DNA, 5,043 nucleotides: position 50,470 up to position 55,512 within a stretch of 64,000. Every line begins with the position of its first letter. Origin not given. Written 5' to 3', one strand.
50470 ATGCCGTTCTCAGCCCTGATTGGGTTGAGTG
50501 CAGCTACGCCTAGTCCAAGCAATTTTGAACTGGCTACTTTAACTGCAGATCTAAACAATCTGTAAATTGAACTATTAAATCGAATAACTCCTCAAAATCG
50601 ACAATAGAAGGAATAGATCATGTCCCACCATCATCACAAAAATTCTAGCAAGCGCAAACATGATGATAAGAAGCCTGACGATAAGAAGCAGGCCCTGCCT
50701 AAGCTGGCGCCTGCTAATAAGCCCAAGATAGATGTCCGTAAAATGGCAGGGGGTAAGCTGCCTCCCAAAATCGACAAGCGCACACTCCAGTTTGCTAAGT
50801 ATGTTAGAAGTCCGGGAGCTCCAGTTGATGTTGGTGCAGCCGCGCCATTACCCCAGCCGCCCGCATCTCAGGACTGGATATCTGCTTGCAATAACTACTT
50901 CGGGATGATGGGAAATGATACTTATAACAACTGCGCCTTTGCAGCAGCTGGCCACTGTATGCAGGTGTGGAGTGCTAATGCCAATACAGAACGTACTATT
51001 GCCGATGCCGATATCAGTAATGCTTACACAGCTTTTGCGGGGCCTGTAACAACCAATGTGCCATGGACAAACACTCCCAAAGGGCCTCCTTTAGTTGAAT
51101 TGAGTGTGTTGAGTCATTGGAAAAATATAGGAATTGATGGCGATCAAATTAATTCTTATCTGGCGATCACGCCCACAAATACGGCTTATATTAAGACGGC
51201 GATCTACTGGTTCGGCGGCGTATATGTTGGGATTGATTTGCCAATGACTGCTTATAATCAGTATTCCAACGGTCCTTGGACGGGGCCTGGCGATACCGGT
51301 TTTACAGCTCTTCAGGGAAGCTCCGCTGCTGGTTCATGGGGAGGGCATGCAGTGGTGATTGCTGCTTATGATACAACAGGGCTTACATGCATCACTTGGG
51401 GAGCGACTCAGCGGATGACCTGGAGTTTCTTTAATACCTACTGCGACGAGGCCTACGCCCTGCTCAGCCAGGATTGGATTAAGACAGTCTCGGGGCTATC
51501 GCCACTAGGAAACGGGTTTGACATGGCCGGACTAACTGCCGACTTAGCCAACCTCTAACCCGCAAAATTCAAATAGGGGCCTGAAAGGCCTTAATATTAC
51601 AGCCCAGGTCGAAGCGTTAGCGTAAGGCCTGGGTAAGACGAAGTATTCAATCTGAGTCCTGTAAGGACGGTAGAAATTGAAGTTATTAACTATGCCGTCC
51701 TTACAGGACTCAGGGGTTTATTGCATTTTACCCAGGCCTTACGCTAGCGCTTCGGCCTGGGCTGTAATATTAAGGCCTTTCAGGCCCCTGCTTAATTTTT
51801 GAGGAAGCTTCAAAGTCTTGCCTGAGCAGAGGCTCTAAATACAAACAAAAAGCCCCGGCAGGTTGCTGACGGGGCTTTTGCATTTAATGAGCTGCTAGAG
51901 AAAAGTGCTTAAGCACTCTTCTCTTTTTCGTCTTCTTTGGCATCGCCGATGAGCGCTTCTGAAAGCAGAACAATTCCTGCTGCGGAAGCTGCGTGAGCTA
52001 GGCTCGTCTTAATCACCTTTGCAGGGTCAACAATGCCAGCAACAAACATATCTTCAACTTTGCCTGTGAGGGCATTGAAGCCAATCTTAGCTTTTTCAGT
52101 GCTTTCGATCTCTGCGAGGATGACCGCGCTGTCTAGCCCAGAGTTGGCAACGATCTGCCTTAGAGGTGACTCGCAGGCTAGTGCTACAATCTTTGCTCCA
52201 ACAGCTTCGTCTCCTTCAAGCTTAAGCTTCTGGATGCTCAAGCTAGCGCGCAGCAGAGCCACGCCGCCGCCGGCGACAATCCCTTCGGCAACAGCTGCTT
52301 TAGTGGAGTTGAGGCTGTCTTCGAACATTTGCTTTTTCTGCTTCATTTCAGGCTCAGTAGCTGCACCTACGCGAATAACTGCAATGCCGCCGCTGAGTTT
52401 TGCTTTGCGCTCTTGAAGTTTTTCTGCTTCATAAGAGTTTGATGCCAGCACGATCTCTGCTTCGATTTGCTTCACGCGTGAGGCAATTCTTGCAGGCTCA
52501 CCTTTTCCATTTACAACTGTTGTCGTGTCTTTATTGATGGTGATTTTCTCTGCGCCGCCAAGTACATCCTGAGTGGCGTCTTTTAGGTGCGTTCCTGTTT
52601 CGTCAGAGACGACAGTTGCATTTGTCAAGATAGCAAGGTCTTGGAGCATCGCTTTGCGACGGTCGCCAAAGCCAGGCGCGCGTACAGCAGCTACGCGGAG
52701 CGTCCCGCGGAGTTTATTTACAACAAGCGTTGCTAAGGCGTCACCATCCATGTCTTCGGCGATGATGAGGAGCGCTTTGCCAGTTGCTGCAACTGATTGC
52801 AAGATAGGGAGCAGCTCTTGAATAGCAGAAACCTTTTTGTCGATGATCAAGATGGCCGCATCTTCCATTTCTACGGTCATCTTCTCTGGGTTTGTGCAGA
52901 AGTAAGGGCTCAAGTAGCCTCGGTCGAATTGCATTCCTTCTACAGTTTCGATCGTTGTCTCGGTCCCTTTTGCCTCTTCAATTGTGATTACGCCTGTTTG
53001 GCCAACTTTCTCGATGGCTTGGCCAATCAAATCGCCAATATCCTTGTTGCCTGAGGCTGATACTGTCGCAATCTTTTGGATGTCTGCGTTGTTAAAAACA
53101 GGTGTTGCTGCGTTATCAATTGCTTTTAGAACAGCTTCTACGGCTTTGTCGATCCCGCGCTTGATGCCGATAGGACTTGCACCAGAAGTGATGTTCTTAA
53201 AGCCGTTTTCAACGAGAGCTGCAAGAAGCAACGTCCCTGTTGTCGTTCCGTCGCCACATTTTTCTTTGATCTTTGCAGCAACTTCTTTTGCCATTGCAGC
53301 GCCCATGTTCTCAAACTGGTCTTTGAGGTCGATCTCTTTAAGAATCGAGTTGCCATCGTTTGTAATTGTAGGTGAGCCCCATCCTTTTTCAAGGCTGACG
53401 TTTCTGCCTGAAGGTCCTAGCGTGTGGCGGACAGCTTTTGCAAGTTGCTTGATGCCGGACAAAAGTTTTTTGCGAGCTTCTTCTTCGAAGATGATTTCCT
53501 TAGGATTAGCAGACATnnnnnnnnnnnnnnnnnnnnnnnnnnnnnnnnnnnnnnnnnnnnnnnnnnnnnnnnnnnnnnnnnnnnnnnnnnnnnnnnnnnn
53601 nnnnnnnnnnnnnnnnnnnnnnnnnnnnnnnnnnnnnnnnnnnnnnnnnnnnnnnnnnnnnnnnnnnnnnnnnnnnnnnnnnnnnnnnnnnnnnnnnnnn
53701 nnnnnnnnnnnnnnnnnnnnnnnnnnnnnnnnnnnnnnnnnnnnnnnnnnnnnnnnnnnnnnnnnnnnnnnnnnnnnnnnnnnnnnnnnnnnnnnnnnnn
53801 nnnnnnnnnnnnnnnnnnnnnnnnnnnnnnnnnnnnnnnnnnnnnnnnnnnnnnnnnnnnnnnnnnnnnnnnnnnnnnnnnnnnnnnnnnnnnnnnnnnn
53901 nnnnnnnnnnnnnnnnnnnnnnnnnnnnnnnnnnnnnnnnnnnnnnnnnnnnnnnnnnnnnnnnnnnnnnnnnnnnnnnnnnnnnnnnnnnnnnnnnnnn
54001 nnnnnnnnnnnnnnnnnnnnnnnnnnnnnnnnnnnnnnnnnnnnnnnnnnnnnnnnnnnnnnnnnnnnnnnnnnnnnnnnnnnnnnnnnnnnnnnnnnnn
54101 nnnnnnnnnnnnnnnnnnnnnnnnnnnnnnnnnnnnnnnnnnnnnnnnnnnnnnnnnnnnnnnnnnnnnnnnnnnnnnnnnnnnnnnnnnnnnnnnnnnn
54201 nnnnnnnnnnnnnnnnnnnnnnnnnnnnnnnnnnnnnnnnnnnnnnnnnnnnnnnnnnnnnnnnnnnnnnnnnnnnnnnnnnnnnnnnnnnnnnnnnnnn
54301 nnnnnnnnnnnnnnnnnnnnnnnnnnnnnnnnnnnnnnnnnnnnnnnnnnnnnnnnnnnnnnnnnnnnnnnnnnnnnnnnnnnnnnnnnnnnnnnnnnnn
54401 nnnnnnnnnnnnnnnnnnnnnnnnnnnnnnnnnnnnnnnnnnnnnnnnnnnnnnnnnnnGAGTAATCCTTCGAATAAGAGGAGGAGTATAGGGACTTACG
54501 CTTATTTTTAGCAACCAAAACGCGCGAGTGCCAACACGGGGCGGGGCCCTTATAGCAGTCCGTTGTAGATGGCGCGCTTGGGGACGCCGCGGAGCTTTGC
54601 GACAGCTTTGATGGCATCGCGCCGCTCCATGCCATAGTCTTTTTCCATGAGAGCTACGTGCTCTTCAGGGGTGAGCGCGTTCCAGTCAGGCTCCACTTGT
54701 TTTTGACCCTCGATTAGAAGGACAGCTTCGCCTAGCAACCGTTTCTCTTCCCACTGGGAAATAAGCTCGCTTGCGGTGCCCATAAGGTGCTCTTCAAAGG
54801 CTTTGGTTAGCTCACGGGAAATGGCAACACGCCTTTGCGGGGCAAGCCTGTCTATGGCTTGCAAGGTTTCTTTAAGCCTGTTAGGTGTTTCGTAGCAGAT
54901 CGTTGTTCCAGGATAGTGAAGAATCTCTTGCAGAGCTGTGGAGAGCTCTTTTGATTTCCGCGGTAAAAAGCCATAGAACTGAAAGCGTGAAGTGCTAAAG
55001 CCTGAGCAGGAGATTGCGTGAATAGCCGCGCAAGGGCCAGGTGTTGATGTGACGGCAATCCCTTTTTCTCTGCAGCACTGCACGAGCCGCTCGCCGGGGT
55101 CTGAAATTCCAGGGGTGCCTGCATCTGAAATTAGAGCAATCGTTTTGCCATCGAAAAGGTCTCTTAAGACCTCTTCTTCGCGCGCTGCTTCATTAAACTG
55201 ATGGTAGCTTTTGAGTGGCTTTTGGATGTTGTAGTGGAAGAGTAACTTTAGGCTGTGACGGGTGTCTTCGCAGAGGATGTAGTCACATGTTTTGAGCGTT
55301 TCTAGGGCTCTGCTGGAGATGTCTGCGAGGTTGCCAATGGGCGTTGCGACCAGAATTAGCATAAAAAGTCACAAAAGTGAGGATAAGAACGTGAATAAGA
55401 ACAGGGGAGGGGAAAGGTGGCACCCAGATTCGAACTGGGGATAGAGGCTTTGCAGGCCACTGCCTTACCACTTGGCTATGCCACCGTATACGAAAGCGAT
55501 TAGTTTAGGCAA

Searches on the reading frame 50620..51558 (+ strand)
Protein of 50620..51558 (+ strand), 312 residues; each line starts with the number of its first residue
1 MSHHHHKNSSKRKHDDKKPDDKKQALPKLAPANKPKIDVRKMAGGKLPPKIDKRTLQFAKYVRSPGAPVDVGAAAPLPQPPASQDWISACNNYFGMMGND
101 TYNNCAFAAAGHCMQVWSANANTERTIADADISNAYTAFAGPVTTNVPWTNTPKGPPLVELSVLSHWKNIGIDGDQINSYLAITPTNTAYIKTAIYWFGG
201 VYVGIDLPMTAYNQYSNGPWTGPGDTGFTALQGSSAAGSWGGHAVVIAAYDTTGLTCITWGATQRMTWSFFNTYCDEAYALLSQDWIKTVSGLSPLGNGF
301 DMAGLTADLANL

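Call 18: search_protein_families(library=pfam, proteins=[window:50620-51558:+])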
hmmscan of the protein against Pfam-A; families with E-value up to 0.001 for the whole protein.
window:50620-51558:+ (312 aa): 0 families

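Call 29: find_encoding_contigs(protein=window:50620-51558:+, flank=10000, max_places=10)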
Protein window:50620-51558:+ (312 aa): 7 contigs read that carry it; 3 places shown.
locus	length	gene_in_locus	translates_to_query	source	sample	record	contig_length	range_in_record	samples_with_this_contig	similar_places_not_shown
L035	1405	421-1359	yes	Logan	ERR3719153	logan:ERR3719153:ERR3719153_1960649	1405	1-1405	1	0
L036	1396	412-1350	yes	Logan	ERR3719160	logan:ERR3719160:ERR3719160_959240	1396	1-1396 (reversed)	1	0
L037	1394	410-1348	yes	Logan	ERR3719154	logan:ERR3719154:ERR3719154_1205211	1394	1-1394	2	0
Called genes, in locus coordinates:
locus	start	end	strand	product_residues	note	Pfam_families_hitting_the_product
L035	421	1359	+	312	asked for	-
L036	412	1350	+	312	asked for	-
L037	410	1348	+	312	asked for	-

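Call 39: search_protein_families(library=ncbifam, proteins=[window:50620-51558:+], max_evalue=0.00001)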
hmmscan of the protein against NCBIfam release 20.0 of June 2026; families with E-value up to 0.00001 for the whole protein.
window:50620-51558:+ (312 aa): 0 families

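Call 45: find_homologous_proteins(query=window:50620-51558:+, max_evalue=0.00001)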
Query window:50620-51558:+ (312 aa): 758 proteins with E <= 0.00001 among 3315 candidates; the best 120 are listed.
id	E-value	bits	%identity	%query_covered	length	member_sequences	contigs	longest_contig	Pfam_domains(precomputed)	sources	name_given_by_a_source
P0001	8.7e-216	734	100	100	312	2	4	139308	-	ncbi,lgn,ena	-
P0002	1.6e-183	628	88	100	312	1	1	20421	-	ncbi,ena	-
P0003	5.4e-60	222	44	86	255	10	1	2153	-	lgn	-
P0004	9.4e-58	214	46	86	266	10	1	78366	-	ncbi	ncbi:MAG: hypothetical protein WBE86_07295 [Candidatus Acidiferrales bacterium]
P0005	1.1e-57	214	44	89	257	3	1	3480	-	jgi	-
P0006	2.3e-56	210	44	87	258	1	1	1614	-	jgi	jgi:hypothetical protein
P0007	3.2e-56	209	43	89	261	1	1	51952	-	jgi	jgi:hypothetical protein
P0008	4.3e-56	209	44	89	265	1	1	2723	-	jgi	jgi:hypothetical protein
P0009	5.7e-56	208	45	86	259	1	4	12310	-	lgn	-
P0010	1.1e-55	207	44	88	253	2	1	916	-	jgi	jgi:hypothetical protein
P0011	2.6e-55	206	46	85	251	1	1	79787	-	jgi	jgi:hypothetical protein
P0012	3.4e-55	206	43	88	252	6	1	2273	-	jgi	jgi:hypothetical protein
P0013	3.8e-55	206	43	86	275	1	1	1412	-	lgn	-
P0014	4.0e-55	206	42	88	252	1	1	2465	-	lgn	-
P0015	5.1e-55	205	45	87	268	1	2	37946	-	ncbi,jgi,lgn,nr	ncbi:MAG TPA: hypothetical protein VEU52_09255 [Candidatus Limnocylindrales bacterium]|jgi:hypotheti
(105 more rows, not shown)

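Call 46: find_encoding_contigs(protein=P0002, flank=10000, max_places=10)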
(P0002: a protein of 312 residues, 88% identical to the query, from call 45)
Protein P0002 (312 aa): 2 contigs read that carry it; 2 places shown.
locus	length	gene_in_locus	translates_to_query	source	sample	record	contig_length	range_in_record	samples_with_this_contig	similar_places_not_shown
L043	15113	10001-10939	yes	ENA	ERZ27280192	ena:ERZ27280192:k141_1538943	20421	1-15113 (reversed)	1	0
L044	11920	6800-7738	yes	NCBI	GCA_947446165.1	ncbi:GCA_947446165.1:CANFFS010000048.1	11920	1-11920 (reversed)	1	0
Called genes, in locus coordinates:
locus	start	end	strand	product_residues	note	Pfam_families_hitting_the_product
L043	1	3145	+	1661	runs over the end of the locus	PF00817:IMS (faint)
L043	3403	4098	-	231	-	PF00719:Pyrophosphatase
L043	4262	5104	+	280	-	PF01048:PNP_UDP_1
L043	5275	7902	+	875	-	PF07661:MORN_2 (faint)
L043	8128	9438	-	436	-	-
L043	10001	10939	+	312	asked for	-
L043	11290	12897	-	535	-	PF00118:Cpn60_TCP1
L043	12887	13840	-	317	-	PF02749:QRPTase_N, PF01729:QRPTase_C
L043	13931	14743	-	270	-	PF00590:TP_methylase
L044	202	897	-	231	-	PF00719:Pyrophosphatase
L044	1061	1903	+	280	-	PF01048:PNP_UDP_1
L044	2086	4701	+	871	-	PF07661:MORN_2 (faint)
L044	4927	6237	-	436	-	-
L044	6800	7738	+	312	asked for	-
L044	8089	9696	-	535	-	PF00118:Cpn60_TCP1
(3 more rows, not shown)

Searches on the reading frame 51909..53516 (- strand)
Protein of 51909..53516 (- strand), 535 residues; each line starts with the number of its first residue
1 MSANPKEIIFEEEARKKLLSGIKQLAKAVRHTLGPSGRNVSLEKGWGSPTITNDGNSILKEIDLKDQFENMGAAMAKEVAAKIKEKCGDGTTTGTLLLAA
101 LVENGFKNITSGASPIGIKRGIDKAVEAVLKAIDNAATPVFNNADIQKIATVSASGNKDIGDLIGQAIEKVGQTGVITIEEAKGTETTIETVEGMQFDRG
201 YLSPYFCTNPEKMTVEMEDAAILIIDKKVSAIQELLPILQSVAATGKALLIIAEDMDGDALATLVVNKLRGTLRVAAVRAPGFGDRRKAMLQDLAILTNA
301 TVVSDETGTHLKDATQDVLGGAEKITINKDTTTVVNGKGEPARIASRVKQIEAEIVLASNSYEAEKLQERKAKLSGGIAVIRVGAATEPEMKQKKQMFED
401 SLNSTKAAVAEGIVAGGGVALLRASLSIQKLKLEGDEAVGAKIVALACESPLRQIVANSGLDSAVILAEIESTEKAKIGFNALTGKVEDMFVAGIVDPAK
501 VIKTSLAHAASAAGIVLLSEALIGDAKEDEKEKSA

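Call 39: search_protein_families(library=ncbifam, proteins=[window:51909-53516:-], max_evalue=0.00001)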
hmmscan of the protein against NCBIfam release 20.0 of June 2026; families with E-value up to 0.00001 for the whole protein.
window:51909-53516:- (535 aa): 18 families
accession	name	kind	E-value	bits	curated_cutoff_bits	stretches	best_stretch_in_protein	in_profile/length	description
TIGR02348.1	GroEL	equivalog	4.5e-215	715.1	582.1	1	5-529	1-526/526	chaperonin GroEL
NF000592.1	PRK00013.1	subfamily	2.5e-213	709.3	397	1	6-526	2-523/524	chaperonin GroEL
NF009489.0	PRK12851.1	subfamily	2.8e-209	696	464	1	6-533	4-531/541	chaperonin GroEL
NF009487.0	PRK12849.1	subfamily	2.9e-208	692.6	352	1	5-532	2-529/543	chaperonin GroEL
NF009488.0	PRK12850.1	subfamily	4e-205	682.4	475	1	5-532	3-530/544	chaperonin GroEL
NF010704.0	PRK14104.1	subfamily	2.5e-176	587.2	1041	1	5-527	3-526/546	chaperonin GroEL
NF038369.1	GroEL3_Chlamy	exception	5.4e-93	312.3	600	1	10-522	8-505/506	variant chaperonin GroEL3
NF038370.1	GroEL2_Chlamy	exception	1.2e-67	228.7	600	1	19-527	16-523/533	variant chaperonin GroEL2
TIGR02339.1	thermosome_arch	subfamily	1.7e-27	96.4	671.1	1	12-521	15-516/521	thermosome subunit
NF041082.2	thermosome_alpha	equivalog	1.4e-26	93.4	450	2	12-229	16-240/519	thermosome subunit alpha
NF041083.2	thermosome_beta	equivalog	4.3e-26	92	400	2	12-183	16-183/520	thermosome subunit beta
TIGR02347.1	chap_CCT_zeta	equivalog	1e-19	70.5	587.15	2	11-166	14-167/531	T-complex protein 1 subunit zeta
TIGR02345.1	chap_CCT_eta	equivalog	4.6e-19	68.1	669.2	2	19-142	21-142/523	T-complex protein 1 subunit eta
TIGR02344.1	chap_CCT_gamma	equivalog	6.5e-18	64.5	553.45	2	19-182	22-181/526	T-complex protein 1 subunit gamma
TIGR02343.1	chap_CCT_epsi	equivalog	5.8e-15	54.9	710.5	1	13-146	27-156/532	T-complex protein 1 subunit epsilon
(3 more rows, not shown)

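Call 59: list_cluster_members(proteins=[window:51909-53516:-, window:2901-4727:-, window:61736-63064:+, P0002])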
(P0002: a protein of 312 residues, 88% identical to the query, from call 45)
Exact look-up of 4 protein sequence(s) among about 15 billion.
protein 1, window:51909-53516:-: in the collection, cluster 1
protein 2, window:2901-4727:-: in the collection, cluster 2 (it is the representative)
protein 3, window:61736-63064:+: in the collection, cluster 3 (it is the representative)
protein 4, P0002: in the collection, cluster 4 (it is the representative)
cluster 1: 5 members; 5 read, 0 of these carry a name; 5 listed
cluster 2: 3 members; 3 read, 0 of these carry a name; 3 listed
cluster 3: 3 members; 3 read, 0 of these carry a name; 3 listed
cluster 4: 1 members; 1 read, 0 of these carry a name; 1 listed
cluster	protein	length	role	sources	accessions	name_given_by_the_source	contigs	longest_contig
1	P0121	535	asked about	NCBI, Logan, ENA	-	-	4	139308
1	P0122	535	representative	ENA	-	-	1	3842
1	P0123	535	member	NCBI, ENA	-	-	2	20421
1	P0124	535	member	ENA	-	-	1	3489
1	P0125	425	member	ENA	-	-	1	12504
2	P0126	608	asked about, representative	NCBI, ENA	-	-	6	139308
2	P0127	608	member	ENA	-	-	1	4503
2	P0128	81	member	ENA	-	-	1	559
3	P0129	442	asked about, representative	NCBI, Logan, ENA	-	-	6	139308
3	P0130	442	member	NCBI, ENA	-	-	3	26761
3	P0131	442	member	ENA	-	-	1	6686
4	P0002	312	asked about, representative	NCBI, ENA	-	-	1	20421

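Call 64: find_homologous_proteins(query=window:51909-53516:-, max_evalue=1e-100)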
Query window:51909-53516:- (535 aa): 8000 proteins with E <= 1e-100 among 8000 candidates; the best 120 are listed.
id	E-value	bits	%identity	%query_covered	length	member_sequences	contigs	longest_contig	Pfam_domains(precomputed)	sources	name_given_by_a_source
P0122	0.0e+0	1091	99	100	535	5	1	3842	PF00118.30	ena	-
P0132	1.1e-234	798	71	99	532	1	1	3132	PF00118.30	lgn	-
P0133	2.6e-233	794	71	100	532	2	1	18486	PF00118.30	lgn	-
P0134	3.7e-233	793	70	99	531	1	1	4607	PF00118.30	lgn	-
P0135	9.6e-232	788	70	100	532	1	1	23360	PF00118.30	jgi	jgi:chaperonin GroEL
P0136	2.3e-231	787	71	98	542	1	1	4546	PF00118.30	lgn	-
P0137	2.8e-231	787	69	99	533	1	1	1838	PF00118.30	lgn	-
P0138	3.6e-231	786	70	100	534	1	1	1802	PF00118.30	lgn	-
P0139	4.5e-231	786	71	99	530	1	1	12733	PF00118.30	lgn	-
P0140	5.6e-231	786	70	99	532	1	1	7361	PF00118.30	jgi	jgi:chaperonin GroEL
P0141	1.8e-230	784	69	98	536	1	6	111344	PF00118.30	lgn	-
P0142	4.2e-230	783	70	98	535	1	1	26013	PF00118.30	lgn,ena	-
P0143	1.2e-229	781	70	99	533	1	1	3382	PF00118.30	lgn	-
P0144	1.3e-229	781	69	100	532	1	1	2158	PF00118.30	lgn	-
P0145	3.3e-229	780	69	99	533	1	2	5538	PF00118.30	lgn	-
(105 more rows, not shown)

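Call 65: find_encoding_contigs(protein=P0133, flank=10000, max_places=4)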
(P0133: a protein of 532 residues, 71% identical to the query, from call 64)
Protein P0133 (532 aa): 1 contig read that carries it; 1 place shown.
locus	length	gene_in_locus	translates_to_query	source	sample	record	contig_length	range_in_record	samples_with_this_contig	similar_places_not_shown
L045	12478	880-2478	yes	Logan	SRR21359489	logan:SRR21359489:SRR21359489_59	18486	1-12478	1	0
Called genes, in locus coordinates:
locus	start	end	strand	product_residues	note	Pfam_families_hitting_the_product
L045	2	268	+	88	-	?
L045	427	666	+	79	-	-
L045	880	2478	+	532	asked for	PF00118:Cpn60_TCP1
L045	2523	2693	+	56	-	-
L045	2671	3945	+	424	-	PF01497:Peripla_BP_2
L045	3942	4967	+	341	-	PF01032:FecCD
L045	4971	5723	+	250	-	PF02463:SMC_N (faint), PF00005:ABC_tran, PF13304:AAA_21 (faint)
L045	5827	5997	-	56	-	-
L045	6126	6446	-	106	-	-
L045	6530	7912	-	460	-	PF00209:SNF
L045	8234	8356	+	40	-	-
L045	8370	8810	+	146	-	PF03692:CxxCxxCC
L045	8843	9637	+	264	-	PF01656:CbiA, PF02374:ArsA_ATPase (faint), PF09140:MipZ (weak), PF10609:ParA, PF13614:AAA_31 (weak)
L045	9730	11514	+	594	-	PF02878:PGM_PMM_I, PF02879:PGM_PMM_II, PF02880:PGM_PMM_III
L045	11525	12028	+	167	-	PF05163:DinB, PF12867:DinB_2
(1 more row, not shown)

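Call 66: find_encoding_contigs(protein=P0135, flank=10000, max_places=4)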
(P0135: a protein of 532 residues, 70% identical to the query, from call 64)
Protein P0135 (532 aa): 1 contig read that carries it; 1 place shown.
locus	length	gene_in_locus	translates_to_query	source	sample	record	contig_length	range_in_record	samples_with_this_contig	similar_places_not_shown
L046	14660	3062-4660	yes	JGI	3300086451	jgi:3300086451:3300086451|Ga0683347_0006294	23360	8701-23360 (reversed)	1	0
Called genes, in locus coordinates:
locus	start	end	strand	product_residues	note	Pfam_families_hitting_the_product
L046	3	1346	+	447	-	?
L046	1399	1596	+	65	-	-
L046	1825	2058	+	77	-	-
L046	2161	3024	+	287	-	PF02749:QRPTase_N, PF01729:QRPTase_C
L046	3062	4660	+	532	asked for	PF00118:Cpn60_TCP1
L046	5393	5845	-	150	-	PF01797:Y1_Tnp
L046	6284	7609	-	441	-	PF03349:Toluene_X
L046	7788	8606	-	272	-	PF00590:TP_methylase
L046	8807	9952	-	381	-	PF00487:FA_desaturase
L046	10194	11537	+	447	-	PF08245:Mur_ligase_M, PF02875:Mur_ligase_C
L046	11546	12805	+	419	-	PF00953:Glycos_transf_4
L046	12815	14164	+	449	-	PF21799:MurD-like_N, PF08245:Mur_ligase_M, PF02875:Mur_ligase_C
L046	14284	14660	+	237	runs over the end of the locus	PF01476:LysM, PF23473:LysM3_LYK4_5 (faint), PF01476:LysM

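Call 112: search_protein_families(library=ncbifam, proteins=[L046:5393-5845:-], max_evalue=0.001)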
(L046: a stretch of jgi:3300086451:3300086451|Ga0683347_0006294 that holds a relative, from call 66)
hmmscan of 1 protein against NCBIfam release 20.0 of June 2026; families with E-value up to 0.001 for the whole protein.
L046:5393-5845:- (150 aa): 2 families
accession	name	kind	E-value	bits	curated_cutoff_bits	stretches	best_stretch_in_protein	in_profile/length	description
NF033573.1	transpos_IS200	equivalog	5.9e-19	68.5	55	1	4-116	7-124/126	IS200/IS605 family transposase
NF047646.1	REP_Tyr_transpos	equivalog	2.1e-06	27.7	80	1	13-100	15-110/146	REP-associated tyrosine transposase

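Call 113: search_protein_families(library=pfam, proteins=[L046:5393-5845:-], max_evalue=0.001)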
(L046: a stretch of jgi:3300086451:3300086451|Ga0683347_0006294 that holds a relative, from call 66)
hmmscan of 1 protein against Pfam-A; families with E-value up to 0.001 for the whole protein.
L046:5393-5845:- (150 aa): 1 family
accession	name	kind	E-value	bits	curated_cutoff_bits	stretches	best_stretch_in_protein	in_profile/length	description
PF01797.21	Y1_Tnp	-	1.6e-26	93.3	23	1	7-118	4-120/121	Transposase IS200 like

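Call 117: find_related_loci(query=L046:5393-5845:-, collection=viral_contigs, flank=1500)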
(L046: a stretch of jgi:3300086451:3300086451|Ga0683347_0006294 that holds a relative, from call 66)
Query L046:5393-5845:- (150 aa) in viral_contigs; peptide patterns used: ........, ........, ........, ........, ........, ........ (x = any residue, [..] = any of these).
5 stretches matched a pattern, but none encodes a relative of the query by tblastn (E <= 1e-3).

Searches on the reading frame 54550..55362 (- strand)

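Call 18: search_protein_families(library=pfam, proteins=[window:54550-55362:-])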
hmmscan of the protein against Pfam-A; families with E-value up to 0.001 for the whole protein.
window:54550-55362:- (270 aa): 1 family
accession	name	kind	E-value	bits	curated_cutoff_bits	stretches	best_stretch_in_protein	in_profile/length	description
PF00590.25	TP_methylase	-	2.1e-30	106.7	27.8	1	1-200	1-211/212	Tetrapyrrole (Corrin/Porphyrin) Methylases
